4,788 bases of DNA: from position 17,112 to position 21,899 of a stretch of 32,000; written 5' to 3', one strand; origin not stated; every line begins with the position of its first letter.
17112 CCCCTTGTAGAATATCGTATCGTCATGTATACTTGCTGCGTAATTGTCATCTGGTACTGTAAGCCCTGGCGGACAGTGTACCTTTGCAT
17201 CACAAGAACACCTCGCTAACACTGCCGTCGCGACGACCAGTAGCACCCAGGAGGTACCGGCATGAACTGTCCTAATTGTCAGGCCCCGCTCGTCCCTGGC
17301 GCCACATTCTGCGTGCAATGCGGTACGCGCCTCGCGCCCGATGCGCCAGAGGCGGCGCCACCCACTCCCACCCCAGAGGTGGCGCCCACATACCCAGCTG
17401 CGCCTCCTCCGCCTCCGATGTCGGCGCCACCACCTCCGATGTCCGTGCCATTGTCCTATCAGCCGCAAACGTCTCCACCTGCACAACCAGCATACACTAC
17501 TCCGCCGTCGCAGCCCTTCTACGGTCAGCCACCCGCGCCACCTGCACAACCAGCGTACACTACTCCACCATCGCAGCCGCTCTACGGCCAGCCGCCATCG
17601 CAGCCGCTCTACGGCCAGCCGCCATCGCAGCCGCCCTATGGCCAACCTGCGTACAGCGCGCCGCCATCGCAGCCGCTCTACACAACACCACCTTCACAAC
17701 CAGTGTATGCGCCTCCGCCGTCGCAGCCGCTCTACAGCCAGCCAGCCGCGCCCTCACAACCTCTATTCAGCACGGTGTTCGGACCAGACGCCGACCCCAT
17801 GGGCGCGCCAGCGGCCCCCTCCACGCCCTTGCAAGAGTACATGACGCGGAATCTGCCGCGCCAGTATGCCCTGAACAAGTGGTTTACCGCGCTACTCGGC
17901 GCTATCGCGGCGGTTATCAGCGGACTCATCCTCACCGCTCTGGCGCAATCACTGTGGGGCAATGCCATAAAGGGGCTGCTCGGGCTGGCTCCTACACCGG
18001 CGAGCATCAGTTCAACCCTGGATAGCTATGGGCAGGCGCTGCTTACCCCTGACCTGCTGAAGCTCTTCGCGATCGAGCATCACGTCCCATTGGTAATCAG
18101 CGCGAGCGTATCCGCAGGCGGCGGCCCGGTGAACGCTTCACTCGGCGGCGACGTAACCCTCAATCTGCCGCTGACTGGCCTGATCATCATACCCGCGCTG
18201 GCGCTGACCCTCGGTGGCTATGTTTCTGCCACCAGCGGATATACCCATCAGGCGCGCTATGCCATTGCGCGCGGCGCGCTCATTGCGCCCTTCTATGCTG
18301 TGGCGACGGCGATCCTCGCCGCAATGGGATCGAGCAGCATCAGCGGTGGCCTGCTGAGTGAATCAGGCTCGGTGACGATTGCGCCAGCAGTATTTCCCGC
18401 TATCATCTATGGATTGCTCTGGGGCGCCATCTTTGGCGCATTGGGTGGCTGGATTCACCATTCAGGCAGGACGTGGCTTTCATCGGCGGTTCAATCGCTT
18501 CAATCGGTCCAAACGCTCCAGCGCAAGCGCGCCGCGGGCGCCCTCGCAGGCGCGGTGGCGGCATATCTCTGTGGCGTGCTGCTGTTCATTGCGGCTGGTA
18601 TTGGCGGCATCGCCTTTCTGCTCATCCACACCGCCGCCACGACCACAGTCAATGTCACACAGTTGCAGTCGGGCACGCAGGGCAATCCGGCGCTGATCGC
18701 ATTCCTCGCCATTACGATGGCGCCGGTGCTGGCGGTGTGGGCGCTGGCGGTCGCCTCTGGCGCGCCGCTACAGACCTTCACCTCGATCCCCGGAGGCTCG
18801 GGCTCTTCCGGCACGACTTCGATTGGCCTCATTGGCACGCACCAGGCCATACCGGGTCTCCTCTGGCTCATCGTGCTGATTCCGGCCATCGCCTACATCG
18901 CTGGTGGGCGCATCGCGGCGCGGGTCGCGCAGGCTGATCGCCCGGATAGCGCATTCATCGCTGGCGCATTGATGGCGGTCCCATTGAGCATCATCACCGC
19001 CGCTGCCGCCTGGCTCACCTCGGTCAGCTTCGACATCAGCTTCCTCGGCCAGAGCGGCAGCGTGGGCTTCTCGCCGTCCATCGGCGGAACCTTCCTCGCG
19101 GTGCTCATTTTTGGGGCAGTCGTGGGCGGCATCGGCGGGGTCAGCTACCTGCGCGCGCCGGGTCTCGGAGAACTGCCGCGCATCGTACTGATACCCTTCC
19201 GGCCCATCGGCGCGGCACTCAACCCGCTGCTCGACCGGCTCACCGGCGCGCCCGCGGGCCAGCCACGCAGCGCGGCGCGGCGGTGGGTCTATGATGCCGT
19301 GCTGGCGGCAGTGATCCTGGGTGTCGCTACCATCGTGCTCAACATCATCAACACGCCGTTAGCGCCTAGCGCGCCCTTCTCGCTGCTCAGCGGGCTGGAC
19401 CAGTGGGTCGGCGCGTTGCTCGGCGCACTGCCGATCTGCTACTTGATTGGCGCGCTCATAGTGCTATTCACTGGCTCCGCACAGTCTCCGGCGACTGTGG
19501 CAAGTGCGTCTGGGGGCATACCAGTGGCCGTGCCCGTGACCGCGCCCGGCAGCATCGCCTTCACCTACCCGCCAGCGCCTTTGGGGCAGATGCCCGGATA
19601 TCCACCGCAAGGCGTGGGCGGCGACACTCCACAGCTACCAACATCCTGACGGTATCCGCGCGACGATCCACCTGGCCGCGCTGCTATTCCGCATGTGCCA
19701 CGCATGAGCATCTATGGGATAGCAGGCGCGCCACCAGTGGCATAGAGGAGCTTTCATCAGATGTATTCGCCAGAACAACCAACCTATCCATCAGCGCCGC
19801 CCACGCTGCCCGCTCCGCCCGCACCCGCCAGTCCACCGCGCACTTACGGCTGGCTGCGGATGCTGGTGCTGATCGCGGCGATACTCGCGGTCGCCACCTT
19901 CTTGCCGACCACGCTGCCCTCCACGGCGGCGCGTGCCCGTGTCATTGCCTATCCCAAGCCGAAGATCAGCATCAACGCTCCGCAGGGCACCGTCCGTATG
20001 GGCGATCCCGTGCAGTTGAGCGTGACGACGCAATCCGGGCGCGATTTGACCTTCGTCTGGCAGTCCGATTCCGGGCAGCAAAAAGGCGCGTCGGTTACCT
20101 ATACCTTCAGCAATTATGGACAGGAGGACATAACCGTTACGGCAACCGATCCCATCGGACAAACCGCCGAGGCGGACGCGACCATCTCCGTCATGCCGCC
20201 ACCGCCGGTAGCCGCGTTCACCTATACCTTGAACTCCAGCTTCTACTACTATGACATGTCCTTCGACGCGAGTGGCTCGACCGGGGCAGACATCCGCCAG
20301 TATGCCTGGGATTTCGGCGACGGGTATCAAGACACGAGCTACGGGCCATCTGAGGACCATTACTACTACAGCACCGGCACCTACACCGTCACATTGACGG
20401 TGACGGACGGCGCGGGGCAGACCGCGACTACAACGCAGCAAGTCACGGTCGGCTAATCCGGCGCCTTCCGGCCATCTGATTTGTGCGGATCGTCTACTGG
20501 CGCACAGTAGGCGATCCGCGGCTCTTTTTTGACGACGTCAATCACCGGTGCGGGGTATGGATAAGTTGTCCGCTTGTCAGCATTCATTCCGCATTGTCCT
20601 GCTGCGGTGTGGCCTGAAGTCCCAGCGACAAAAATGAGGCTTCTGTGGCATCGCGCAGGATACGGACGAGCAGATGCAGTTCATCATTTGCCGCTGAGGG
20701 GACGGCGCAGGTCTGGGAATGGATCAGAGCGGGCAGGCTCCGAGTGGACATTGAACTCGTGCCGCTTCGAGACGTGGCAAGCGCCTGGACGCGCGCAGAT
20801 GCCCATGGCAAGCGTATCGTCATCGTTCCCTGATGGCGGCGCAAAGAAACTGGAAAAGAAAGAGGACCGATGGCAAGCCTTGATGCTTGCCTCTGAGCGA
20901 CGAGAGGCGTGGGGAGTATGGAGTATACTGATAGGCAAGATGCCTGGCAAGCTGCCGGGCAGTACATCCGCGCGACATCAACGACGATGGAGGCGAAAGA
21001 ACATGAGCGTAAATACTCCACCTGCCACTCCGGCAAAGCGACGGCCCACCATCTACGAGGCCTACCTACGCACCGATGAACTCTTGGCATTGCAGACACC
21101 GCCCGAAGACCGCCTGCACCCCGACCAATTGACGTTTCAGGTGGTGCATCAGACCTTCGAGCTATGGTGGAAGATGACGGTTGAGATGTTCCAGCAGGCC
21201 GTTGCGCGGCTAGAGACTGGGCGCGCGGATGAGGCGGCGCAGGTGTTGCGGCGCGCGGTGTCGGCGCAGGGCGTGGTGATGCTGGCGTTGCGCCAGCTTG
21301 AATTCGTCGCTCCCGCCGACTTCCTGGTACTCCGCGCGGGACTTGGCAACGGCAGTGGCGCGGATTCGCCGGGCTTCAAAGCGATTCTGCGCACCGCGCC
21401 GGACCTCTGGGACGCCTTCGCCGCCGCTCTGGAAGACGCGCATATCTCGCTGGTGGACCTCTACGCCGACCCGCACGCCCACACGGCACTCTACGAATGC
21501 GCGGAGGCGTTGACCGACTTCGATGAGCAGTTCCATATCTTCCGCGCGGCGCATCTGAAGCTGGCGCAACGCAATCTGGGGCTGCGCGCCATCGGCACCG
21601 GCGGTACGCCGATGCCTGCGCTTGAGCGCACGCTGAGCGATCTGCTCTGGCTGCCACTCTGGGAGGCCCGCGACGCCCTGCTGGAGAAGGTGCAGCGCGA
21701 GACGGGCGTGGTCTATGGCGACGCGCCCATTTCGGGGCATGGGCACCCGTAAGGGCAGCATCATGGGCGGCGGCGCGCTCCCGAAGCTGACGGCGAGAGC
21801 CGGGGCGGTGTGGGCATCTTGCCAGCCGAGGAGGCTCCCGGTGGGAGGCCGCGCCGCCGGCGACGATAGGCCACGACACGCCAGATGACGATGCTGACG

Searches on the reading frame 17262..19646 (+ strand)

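Call 65: search_protein_families(library=pfam, proteins=[window:17262-19646:+], max_evalue=0.0001)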
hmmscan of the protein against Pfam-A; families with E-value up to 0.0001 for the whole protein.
window:17262-19646:+ (795 aa): 1 family
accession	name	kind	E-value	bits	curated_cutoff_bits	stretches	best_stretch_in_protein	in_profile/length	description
PF13240.11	Zn_Ribbon_1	-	3e-06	27.3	25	1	3-24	2-23/23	zinc-ribbon domain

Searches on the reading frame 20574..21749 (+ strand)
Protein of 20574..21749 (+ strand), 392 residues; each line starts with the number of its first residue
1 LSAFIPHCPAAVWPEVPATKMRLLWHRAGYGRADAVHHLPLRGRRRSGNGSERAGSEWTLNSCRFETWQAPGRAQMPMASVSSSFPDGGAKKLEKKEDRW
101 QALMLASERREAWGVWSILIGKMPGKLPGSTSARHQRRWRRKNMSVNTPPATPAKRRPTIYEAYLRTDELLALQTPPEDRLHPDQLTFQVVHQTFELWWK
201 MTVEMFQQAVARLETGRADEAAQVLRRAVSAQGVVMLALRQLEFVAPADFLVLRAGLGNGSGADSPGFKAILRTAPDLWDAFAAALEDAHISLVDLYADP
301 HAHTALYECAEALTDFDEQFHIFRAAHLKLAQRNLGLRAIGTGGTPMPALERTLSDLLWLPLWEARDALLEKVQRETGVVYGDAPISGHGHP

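Call 65: search_protein_families(library=pfam, proteins=[window:20574-21749:+], max_evalue=0.0001)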
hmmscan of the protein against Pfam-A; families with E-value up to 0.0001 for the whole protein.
window:20574-21749:+ (392 aa): 1 family
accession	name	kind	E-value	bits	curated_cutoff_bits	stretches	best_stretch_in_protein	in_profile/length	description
PF03301.18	Trp_dioxygenase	-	2.7e-22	80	34.9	2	158-270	14-134/346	Tryptophan 2,3-dioxygenase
